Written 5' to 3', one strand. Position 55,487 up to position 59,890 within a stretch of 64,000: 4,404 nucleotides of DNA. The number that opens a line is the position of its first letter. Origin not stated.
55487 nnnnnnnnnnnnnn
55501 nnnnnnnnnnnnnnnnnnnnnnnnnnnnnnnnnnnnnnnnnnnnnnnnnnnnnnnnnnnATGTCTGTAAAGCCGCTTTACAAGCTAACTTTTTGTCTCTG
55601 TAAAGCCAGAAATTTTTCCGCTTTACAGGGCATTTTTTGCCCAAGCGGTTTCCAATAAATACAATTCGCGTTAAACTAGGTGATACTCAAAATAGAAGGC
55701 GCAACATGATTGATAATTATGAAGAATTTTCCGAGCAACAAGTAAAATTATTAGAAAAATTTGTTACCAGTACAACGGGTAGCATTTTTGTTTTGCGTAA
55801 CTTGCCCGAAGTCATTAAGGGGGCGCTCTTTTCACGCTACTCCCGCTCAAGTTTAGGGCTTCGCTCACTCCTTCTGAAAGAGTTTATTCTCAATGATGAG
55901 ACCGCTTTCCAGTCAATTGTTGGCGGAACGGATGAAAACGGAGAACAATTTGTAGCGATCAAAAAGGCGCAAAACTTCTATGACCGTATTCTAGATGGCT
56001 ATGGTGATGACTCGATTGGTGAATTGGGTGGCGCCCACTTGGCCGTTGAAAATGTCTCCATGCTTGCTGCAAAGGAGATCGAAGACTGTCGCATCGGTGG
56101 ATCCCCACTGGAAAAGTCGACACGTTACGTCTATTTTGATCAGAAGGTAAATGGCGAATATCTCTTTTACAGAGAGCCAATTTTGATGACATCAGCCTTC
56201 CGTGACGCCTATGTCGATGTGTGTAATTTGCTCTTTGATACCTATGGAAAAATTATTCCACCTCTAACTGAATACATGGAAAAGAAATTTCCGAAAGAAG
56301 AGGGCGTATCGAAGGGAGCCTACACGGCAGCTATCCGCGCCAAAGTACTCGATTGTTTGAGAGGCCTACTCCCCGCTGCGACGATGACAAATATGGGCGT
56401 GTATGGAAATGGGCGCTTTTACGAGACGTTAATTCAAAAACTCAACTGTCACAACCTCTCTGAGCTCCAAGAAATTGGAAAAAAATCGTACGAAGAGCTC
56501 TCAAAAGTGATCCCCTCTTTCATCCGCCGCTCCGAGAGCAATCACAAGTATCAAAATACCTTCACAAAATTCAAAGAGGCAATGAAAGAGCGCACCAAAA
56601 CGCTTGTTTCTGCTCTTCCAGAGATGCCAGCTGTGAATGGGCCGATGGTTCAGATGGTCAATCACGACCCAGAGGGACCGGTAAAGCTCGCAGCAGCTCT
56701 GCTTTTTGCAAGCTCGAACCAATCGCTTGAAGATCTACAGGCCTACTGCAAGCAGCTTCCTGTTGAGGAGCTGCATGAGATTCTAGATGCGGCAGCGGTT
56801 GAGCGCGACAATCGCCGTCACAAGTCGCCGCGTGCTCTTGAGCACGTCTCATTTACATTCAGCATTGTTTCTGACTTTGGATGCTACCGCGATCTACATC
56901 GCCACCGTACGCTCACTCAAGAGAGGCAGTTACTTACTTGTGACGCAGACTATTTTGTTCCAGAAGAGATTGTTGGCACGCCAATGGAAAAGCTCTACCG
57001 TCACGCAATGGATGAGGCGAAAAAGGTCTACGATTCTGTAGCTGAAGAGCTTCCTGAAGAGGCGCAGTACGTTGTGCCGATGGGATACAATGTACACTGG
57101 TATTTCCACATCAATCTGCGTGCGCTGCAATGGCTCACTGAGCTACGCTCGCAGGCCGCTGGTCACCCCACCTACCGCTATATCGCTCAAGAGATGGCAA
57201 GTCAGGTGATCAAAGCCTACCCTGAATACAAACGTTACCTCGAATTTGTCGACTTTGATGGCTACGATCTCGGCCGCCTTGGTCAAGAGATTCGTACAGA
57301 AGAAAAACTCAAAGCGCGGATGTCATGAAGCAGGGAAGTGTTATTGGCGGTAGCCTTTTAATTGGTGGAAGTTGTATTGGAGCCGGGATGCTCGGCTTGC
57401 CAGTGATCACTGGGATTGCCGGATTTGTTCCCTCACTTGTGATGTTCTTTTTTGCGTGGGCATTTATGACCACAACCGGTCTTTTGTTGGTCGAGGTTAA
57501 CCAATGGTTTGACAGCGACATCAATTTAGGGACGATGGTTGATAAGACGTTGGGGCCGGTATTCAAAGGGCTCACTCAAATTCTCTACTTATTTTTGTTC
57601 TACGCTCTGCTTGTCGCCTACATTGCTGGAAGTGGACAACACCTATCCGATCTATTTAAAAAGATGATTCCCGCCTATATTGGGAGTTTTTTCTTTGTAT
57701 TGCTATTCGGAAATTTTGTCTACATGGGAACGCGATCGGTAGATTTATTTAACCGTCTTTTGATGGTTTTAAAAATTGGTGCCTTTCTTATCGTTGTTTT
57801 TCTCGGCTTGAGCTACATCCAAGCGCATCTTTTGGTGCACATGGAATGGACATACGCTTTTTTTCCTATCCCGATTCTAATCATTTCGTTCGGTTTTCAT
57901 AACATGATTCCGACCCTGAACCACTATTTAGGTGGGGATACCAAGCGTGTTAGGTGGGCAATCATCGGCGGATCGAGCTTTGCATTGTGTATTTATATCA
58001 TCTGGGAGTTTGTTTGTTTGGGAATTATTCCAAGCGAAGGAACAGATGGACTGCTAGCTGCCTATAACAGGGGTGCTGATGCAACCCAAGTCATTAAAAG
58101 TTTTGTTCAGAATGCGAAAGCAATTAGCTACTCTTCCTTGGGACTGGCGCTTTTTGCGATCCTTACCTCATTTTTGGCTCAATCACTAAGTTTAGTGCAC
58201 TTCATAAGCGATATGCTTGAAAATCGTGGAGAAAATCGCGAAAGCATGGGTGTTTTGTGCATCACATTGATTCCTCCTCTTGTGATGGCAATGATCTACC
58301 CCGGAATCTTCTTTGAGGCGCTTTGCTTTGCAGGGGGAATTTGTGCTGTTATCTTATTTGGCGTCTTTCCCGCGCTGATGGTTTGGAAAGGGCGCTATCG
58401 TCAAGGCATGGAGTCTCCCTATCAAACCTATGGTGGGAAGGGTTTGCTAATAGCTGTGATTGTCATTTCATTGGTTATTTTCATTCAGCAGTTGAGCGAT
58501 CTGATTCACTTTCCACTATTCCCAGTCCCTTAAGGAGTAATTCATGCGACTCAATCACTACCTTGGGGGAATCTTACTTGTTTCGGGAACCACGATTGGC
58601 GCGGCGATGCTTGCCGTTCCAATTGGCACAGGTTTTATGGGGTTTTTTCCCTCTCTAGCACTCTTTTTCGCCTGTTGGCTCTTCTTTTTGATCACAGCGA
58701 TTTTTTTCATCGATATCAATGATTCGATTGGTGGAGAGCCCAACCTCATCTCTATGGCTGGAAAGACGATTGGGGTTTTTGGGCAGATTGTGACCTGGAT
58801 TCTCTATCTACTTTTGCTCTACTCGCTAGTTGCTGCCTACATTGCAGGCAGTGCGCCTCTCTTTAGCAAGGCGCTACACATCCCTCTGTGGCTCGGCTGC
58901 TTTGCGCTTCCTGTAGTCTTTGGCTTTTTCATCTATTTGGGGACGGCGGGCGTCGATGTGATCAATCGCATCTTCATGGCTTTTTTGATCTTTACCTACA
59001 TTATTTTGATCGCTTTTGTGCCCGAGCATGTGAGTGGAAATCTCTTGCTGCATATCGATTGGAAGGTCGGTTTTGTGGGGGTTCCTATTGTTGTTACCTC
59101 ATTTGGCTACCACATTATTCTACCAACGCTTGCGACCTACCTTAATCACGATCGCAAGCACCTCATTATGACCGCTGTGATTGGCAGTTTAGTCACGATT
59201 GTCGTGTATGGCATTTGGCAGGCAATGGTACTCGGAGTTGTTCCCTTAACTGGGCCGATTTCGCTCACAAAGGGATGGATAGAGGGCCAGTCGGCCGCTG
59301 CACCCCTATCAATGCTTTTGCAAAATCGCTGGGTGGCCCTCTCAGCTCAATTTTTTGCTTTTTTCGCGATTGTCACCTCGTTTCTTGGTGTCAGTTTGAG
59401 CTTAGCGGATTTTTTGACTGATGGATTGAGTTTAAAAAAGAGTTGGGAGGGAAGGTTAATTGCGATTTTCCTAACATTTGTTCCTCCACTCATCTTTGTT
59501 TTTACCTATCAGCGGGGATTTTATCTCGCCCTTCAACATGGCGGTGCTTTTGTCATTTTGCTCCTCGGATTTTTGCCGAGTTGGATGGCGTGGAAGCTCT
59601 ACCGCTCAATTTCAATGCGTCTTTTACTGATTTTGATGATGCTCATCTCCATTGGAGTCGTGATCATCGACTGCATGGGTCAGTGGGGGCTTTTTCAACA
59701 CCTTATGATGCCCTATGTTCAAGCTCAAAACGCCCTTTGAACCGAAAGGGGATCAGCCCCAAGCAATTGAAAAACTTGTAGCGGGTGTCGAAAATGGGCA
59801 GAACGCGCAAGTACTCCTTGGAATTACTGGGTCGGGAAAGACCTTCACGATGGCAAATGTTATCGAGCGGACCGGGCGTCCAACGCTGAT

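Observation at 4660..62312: Hyper-abundant word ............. in genes and spacers, with an uptake-signal-like (DUS/USS-like) distribution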

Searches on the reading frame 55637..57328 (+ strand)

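Call 41: search_protein_families(library=pfam, proteins=[window:55637-57328:+], max_evalue=0.00001)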
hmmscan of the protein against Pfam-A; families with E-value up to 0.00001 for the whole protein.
window:55637-57328:+ (563 aa): 1 family
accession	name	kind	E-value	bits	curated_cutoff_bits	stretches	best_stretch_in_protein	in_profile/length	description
PF02511.20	Thy1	-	7.2e-47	160.1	24.8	2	343-530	7-191/191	Thymidylate synthase complementing protein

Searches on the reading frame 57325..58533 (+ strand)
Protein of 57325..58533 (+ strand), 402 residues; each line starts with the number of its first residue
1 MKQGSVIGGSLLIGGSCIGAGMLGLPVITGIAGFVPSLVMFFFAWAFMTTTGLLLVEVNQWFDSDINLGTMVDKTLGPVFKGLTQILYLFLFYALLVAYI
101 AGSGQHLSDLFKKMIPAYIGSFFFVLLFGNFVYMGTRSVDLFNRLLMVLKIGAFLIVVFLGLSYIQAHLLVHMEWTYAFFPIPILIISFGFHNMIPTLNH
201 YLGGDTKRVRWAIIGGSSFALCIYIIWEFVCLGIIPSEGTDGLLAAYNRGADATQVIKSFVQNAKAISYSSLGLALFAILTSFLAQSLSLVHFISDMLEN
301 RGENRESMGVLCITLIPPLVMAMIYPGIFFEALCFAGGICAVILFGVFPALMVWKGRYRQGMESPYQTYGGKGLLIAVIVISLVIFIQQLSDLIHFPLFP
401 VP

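Call 41: search_protein_families(library=pfam, proteins=[window:57325-58533:+], max_evalue=0.00001)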
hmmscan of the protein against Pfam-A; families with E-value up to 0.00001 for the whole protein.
window:57325-58533:+ (402 aa): 1 family
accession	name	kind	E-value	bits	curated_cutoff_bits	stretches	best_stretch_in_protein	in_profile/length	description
PF03222.19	Trp_Tyr_perm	-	2.1e-98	330.5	22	1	3-387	2-391/393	Tryptophan/tyrosine permease family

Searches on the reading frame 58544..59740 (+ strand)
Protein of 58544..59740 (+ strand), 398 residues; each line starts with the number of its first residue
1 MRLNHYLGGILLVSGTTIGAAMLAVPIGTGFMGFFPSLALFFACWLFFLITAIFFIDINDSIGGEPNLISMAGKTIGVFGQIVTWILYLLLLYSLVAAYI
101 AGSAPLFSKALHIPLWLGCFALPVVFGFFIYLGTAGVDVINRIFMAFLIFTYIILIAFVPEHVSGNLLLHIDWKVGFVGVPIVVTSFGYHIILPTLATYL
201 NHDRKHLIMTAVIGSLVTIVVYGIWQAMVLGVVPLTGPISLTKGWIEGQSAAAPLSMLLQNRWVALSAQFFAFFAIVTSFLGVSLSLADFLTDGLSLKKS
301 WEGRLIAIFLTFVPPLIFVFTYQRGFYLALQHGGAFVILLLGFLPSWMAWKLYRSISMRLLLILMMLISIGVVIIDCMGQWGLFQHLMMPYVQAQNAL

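Call 41: search_protein_families(library=pfam, proteins=[window:58544-59740:+], max_evalue=0.00001)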
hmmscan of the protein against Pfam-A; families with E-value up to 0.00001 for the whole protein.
window:58544-59740:+ (398 aa): 1 family
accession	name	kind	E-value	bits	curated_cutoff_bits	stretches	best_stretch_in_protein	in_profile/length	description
PF03222.19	Trp_Tyr_perm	-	7.9e-72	243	22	1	4-352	3-361/393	Tryptophan/tyrosine permease family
